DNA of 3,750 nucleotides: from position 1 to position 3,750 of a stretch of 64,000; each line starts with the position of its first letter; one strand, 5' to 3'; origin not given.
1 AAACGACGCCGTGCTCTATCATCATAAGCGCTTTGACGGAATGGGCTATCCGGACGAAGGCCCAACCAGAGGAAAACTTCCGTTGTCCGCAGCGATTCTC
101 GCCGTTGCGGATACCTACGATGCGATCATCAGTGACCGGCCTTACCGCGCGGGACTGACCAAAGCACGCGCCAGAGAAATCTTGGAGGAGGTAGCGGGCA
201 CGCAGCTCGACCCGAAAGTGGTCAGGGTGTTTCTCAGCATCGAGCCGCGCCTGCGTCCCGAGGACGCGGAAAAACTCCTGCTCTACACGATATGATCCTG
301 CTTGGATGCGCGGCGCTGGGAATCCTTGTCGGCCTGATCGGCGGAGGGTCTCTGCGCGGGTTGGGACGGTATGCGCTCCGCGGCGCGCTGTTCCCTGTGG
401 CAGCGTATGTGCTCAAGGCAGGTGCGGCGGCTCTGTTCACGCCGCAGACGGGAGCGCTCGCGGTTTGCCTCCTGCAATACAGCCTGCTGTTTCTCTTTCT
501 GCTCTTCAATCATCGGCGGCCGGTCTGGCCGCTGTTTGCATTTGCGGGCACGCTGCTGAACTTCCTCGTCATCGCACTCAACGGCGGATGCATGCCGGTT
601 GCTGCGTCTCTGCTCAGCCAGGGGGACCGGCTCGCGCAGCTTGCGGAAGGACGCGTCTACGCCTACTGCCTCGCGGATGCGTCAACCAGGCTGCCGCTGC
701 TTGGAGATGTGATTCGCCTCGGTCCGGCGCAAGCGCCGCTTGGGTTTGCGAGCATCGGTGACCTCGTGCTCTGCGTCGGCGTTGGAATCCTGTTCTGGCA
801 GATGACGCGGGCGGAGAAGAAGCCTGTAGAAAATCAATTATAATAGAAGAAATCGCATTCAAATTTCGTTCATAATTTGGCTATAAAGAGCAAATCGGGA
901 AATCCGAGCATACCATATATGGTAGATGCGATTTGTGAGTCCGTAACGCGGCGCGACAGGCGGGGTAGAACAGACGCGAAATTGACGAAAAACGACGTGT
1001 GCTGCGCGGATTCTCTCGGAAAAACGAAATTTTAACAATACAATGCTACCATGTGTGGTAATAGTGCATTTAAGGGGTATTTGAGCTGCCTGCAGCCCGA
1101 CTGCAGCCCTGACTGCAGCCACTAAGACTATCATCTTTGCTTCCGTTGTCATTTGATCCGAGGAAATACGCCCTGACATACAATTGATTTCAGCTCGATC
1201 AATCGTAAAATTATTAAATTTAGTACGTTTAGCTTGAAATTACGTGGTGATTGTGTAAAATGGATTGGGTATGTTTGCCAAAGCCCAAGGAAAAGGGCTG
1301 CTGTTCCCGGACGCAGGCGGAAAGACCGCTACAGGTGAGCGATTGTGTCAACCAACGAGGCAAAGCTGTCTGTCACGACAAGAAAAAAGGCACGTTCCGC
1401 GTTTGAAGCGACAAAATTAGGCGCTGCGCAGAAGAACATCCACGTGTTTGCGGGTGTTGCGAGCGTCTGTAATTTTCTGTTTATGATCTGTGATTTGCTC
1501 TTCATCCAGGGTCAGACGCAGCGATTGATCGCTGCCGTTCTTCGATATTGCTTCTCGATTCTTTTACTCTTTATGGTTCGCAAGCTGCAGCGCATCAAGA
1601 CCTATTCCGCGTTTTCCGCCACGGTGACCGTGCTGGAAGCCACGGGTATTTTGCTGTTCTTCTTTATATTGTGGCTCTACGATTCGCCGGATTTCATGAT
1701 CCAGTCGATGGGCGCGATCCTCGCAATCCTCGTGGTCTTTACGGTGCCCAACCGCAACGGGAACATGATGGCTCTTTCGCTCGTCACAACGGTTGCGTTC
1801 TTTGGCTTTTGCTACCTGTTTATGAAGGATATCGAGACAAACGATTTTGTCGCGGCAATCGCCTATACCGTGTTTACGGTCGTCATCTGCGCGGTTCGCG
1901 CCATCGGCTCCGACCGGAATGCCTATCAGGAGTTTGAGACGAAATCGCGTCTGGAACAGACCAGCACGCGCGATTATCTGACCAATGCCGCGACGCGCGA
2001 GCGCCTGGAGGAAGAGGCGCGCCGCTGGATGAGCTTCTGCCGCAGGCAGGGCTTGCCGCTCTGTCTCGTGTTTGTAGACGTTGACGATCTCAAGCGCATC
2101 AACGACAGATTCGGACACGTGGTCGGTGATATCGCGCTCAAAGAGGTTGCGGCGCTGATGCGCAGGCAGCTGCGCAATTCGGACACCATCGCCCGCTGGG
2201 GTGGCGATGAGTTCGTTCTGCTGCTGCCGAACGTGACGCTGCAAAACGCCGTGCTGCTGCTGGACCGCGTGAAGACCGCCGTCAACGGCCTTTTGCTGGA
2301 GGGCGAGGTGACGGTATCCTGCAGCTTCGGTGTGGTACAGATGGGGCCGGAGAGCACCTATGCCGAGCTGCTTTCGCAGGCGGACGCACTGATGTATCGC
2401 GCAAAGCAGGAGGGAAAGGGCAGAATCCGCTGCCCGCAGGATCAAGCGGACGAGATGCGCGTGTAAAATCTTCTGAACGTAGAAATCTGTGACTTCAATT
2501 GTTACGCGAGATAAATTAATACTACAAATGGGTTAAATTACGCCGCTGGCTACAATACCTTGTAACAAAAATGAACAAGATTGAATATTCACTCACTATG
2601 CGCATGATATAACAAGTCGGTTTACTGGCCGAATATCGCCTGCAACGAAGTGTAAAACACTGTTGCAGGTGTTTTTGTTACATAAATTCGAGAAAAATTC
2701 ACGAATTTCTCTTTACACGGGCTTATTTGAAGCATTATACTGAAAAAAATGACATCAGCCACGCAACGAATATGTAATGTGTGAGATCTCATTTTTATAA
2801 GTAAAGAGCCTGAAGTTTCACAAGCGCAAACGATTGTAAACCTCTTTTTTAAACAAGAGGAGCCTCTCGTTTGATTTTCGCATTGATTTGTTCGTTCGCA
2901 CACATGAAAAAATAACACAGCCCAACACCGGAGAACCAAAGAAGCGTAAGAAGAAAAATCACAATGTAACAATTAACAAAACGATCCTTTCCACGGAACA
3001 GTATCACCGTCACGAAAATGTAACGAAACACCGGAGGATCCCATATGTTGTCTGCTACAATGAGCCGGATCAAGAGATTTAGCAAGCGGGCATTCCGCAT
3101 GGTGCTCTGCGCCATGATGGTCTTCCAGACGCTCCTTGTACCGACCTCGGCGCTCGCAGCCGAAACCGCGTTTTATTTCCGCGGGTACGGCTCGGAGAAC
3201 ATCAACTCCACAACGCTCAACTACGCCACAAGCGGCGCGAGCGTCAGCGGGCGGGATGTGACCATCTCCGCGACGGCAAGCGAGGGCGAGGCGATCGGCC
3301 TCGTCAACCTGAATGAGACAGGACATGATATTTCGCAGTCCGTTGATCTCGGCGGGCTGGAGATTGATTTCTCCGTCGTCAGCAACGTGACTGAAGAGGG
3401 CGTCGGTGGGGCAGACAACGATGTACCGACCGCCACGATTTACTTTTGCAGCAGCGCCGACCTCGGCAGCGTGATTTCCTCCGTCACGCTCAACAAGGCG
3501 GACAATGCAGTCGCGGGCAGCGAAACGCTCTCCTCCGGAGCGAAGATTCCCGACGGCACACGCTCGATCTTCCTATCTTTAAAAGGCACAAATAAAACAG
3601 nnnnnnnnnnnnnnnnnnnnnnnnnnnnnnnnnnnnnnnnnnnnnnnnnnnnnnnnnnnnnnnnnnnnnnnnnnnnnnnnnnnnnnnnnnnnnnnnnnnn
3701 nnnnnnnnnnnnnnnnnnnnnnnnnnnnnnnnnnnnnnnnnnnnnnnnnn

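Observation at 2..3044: c-di-GMP turnover cassette (HD-GYP / coupled membrane protein / 6-TM GGDEF with intact A- and I-sites) directly upstream and co-oriented with the giant adhesin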

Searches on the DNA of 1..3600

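Call 5: search_rna_families(source=window, start=1, end=3600, threshold=evalue, max_evalue=5, show_alignments=3)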
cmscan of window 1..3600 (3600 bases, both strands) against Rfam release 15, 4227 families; matches with E-value up to 5: 1.
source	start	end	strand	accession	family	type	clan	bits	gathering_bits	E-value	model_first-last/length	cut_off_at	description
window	3130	3166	+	RF01365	CRISPR-DR52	Gene; CRISPR;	-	25.7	50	0.097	1-37/37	no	CRISPR RNA direct repeat element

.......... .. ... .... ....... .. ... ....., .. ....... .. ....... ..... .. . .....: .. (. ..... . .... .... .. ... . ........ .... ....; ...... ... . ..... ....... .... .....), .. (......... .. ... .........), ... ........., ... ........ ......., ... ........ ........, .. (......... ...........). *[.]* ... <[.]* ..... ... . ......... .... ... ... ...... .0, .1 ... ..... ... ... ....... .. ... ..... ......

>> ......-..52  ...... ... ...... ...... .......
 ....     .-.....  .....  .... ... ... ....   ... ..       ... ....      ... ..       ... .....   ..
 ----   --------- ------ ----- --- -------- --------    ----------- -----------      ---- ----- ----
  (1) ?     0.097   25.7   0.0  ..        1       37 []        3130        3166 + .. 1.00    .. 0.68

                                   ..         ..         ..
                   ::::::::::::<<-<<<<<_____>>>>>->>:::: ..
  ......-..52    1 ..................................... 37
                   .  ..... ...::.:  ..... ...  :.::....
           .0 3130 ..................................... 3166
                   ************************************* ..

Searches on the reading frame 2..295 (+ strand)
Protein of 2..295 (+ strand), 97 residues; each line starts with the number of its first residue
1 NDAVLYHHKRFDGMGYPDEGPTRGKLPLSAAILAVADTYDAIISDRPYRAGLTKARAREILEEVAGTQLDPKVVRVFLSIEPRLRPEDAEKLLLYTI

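Call 3: search_protein_families(library=pfam, proteins=[window:2-295:+], max_evalue=0.01)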
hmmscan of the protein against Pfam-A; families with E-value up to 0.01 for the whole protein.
window:2-295:+ (97 aa): 1 family
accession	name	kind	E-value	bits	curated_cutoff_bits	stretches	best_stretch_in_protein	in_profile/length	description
PF13487.12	HD_5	-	6e-17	62.3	27.2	1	3-73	101-170/170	HD domain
